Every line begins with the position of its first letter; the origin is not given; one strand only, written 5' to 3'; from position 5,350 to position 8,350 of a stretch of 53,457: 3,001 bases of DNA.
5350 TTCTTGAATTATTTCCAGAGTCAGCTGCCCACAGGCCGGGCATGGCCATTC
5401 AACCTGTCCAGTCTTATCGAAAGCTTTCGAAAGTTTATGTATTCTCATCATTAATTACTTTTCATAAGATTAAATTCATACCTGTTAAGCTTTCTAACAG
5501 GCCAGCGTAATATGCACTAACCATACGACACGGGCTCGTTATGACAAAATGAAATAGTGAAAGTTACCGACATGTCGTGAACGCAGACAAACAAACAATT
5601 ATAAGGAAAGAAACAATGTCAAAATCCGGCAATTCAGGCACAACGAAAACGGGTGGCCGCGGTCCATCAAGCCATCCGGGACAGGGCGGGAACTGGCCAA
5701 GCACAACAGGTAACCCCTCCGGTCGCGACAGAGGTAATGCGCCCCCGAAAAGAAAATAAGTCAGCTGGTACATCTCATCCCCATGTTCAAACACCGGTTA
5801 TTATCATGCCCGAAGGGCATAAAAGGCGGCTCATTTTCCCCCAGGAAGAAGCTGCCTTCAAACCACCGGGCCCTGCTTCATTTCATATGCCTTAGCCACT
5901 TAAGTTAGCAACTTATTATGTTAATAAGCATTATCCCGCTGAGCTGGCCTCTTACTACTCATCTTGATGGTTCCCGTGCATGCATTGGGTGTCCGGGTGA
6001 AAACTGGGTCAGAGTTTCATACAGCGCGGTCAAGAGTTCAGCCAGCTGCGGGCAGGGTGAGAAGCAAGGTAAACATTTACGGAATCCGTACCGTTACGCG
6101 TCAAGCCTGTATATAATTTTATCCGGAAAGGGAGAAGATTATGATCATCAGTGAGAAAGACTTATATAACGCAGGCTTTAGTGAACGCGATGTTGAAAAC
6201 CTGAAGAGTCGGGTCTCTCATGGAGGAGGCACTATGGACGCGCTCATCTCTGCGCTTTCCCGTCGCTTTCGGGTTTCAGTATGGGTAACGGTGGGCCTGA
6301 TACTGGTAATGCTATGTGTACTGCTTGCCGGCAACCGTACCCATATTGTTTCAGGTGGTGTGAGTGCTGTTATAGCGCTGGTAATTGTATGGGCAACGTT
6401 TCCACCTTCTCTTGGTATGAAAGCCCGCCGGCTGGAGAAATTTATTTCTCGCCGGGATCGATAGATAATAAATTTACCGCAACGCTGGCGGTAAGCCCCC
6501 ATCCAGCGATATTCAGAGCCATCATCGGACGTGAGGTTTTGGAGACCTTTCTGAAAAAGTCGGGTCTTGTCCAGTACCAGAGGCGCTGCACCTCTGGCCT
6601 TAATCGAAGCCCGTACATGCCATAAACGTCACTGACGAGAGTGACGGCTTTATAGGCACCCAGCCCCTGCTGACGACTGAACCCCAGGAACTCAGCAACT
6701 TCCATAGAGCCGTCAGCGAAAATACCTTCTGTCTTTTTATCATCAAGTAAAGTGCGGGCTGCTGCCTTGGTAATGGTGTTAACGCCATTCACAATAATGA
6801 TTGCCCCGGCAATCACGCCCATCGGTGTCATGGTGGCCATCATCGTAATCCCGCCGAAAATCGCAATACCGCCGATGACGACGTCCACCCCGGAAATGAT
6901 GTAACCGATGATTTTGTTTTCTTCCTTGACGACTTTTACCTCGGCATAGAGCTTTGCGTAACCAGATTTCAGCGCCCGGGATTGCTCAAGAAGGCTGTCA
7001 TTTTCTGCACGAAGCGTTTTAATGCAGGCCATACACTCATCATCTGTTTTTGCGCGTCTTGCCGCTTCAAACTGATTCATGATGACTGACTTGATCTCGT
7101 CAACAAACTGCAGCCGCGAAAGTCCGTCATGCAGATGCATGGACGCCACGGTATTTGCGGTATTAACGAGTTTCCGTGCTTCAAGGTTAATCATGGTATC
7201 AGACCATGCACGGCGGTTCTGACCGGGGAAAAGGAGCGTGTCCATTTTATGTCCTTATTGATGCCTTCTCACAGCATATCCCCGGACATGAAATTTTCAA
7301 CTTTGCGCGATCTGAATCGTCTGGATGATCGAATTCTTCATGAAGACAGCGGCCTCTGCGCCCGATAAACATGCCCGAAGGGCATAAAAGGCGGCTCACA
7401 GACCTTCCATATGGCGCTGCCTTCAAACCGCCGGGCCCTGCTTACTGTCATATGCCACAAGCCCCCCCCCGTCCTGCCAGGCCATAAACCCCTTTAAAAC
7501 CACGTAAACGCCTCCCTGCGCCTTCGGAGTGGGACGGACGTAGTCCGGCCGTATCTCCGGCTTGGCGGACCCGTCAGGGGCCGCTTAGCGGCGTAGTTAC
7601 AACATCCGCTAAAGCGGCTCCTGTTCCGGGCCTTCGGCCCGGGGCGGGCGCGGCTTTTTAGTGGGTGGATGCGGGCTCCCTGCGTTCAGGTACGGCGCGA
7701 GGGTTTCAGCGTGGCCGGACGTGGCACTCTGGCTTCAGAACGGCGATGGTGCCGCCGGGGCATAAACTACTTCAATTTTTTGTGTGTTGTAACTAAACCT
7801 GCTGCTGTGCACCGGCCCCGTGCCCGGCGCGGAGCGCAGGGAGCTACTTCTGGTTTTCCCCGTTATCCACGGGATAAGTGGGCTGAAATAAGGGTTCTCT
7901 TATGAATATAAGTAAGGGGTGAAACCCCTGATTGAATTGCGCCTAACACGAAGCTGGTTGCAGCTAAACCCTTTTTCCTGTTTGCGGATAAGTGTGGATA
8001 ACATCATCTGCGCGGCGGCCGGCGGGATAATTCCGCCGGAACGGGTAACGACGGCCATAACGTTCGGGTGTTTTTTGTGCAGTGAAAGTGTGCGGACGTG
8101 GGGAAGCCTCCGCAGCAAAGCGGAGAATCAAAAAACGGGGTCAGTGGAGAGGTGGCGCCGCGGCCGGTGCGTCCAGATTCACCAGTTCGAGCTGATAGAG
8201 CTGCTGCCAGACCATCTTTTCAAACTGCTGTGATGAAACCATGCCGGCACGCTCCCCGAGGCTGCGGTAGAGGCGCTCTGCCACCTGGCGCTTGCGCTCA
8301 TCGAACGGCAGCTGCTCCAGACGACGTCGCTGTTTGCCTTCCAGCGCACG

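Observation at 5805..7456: ~87-bp direct repeats bracketing a convergent, overlapping membrane-protein pair with a toxin/immunity-like layout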

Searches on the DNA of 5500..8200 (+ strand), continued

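Call 31: get_annotated_region(hit=H39, flank=3500)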
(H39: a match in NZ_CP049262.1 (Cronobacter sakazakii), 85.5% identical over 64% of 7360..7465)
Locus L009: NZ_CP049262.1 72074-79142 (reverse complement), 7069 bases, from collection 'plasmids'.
description: Cronobacter sakazakii strain CS-09 plasmid pCsaCS09b, complete sequence
organism: Cronobacter sakazakii (NCBI taxid 28141)
taxonomy: Bacteria; Pseudomonadota; Gammaproteobacteria; Enterobacterales; Enterobacteriaceae; Cronobacter; Cronobacter sakazakii
host: -; source: Homo sapiens,feces; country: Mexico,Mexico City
typing (MOB-suite, as given by PLSDB): non-mobilizable; mating-pair formation MPF_F
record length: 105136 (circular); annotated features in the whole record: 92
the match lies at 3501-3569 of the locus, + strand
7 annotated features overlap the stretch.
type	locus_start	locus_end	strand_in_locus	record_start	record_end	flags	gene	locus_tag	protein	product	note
CDS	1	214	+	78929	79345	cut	-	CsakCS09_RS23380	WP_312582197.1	type II toxin-antitoxin system VapC family toxin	-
CDS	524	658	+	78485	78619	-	-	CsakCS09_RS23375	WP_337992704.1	hypothetical protein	-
CDS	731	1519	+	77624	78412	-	-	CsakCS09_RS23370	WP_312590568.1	TraX family protein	-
CDS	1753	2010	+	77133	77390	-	-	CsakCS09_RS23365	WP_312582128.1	hypothetical protein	-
CDS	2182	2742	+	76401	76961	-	-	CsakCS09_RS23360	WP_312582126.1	hypothetical protein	-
CDS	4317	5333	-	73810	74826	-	repA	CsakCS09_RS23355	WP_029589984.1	plasmid replication initiator RepA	-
CDS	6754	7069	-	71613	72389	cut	-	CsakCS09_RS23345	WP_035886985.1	DsbA family protein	-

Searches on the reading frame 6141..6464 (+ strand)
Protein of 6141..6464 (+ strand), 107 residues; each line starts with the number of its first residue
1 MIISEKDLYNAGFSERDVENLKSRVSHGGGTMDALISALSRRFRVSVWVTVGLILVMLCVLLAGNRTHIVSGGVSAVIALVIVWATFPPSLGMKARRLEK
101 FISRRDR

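Call 4: search_protein_families(library=pfam, proteins=[window:6141-6464:+], max_evalue=0.1)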
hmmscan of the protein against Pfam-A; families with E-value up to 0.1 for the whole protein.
window:6141-6464:+ (107 aa): 0 families

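Call 37: find_homologous_proteins(query=window:6141-6461:+, max_evalue=0.001)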
Query window:6141-6461:+ (107 aa): 17 proteins with E <= 0.001 among 23 candidates.
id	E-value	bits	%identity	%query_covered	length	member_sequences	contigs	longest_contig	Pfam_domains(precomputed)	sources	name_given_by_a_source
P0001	8.1e-61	220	99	100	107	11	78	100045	-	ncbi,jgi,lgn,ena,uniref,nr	ncbi:hypothetical protein C5952_23320 [Cronobacter sakazakii]|jgi:hypothetical protein|uniref:hypoth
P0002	6.2e-59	214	96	100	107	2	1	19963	-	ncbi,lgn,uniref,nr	ncbi:hypothetical protein [Cronobacter dublinensis]|uniref:hypothetical protein n=1 Tax=Cronobacter 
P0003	7.1e-59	214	96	100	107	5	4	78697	-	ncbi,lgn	ncbi:hypothetical protein ACI1AR_004139 [Cronobacter dublinensis]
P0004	1.7e-58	213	96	100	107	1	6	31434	-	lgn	-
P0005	1.7e-58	213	96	99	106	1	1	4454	-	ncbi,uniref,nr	ncbi:hypothetical protein [Cronobacter dublinensis]|uniref:hypothetical protein n=1 Tax=Cronobacter 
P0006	1.0e-57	210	94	100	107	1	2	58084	-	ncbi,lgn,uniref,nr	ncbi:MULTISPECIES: hypothetical protein [Cronobacter]|uniref:hypothetical protein n=1 Tax=Cronobacte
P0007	6.2e-55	201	89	100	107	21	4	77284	-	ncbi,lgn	ncbi:hypothetical protein ACNY9Y_003906 [Cronobacter dublinensis]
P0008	7.9e-51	188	86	100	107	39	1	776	-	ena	-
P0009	1.5e-49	184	82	100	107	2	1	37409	-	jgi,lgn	-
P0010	2.4e-43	164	74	100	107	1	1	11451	-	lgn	-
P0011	8.7e-43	162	73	100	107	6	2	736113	-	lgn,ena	-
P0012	6.8e-42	159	72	100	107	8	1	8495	-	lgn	-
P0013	2.3e-40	154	71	100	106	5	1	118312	-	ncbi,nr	ncbi:hypothetical protein FEI17_27270 (plasmid) [Kosakonia radicincitans]|nr:hypothetical protein FE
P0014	7.1e-38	147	68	100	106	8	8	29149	-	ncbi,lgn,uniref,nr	ncbi:hypothetical protein QMS86_21940 [Cronobacter dublinensis]|uniref:hypothetical protein n=1 Tax=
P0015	1.9e-37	145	64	100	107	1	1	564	-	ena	-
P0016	1.8e-34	136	65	100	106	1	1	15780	-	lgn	-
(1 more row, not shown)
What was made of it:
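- Partner: 17 protein clusters down to 64% identity (call 37).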

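Call 38: find_encoding_contigs(protein=P0013, flank=5000, max_places=3)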
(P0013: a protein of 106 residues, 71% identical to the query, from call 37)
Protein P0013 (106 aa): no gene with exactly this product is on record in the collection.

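Call 39: find_encoding_contigs(protein=P0011, flank=5000, max_places=3)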
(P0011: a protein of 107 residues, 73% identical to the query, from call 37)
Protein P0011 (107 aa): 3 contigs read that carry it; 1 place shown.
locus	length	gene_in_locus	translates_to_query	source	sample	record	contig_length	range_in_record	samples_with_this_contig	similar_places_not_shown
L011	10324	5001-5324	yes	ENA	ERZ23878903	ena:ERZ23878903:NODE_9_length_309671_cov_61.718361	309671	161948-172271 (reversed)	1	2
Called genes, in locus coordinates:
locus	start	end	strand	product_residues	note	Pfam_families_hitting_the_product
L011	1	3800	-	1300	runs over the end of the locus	PF13401:AAA_22 (faint), PF00270:DEAD (weak), PF13245:AAA_19 (faint), PF00271:Helicase_C, PF04408:WHD_HA2 (weak), PF21010:HA2_C, PF07717:OB_NTP_bind, PF11898:DUF3418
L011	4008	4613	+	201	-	PF02525:Flavodoxin_2, PF03358:FMN_red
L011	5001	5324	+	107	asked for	-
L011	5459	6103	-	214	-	PF13988:DUF4225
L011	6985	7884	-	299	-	PF00126:HTH_1, PF03466:LysR_substrate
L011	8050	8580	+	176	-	-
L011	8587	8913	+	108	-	-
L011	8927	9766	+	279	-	PF00753:Lactamase_B, PF13483:Lactamase_B_3 (faint), PF23023:Anti-Pycsar_Apyc1, PF12706:Lactamase_B_2 (weak)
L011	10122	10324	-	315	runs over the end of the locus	PF20434:BD-FAE, PF07859:Abhydrolase_3, PF00326:Peptidase_S9 (weak)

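Call 40: find_encoding_contigs(protein=P0016, flank=5000, max_places=3)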
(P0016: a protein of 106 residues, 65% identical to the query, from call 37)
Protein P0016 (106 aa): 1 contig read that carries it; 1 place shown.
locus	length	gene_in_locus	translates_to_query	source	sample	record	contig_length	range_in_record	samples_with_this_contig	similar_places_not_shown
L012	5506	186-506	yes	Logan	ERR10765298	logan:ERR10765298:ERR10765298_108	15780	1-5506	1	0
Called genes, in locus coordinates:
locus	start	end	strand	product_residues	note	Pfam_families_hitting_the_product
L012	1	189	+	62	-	?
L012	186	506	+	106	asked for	-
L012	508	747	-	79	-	PF13988:DUF4225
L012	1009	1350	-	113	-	-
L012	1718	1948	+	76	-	PF04014:MazE_antitoxin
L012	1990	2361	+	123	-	PF01850:PIN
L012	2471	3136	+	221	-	-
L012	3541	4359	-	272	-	PF00248:Aldo_ket_red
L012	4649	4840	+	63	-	-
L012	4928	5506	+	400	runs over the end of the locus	PF04055:Radical_SAM, PF13353:Fer4_12 (weak), PF13186:SPASM (weak)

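Call 41: find_encoding_contigs(protein=P0014, flank=5000, max_places=3)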
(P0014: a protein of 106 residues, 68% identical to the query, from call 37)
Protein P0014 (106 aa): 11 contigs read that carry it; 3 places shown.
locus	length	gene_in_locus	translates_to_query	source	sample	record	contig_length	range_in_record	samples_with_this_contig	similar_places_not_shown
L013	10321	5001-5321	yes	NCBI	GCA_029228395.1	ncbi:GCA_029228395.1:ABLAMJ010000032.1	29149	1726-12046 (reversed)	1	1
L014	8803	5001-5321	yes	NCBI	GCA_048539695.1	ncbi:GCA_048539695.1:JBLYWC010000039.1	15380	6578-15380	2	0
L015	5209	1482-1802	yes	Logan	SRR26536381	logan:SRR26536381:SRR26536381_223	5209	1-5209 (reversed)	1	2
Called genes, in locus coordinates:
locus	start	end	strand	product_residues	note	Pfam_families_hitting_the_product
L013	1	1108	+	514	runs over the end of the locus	PF12837:Fer4_6 (faint), PF13237:Fer4_10, PF13247:Fer4_11, PF12838:Fer4_7 (weak), PF14711:Nitr_red_bet_C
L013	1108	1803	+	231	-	PF02613:Nitrate_red_del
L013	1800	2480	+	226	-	PF02665:Nitrate_red_gam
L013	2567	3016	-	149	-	PF27700:Uncharacterised_IM_YidI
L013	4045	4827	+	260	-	PF05857:TraX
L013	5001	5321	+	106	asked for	-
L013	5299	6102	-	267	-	PF13988:DUF4225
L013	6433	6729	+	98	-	PF01817:CM_2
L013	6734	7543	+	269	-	PF02311:AraC_binding, PF12833:HTH_18, PF00165:HTH_AraC (weak)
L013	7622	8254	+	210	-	PF01810:LysE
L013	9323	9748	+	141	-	PF24295:DUF7480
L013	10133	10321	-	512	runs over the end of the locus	PF02203:TarH, PF12729:4HB_MCP_1, PF00672:HAMP, PF00015:MCPsignal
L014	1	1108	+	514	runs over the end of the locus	PF12837:Fer4_6 (faint), PF13237:Fer4_10, PF13247:Fer4_11, PF12838:Fer4_7 (weak), PF14711:Nitr_red_bet_C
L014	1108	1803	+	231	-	PF02613:Nitrate_red_del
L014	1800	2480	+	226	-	PF02665:Nitrate_red_gam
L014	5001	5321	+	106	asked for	-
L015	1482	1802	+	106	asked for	-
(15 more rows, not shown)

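Call 76: search_protein_families(library=ncbifam, proteins=[window:6141-6461:+], max_evalue=1)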
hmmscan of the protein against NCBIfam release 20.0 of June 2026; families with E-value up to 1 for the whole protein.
window:6141-6461:+ (107 aa): 3 families
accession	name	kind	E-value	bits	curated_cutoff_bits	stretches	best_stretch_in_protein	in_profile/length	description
TIGR00712.1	glpT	equivalog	0.0022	17.1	632.55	1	7-83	54-129/440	glycerol-3-phosphate transporter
TIGR01193.1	bacteriocin_ABC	subfamily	0.11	11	523.85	1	12-87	246-316/708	peptide cleavage/export ABC transporter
NF033634.1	SLATT_1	domain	0.13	12.2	41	1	40-87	21-74/132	SLATT domain-containing protein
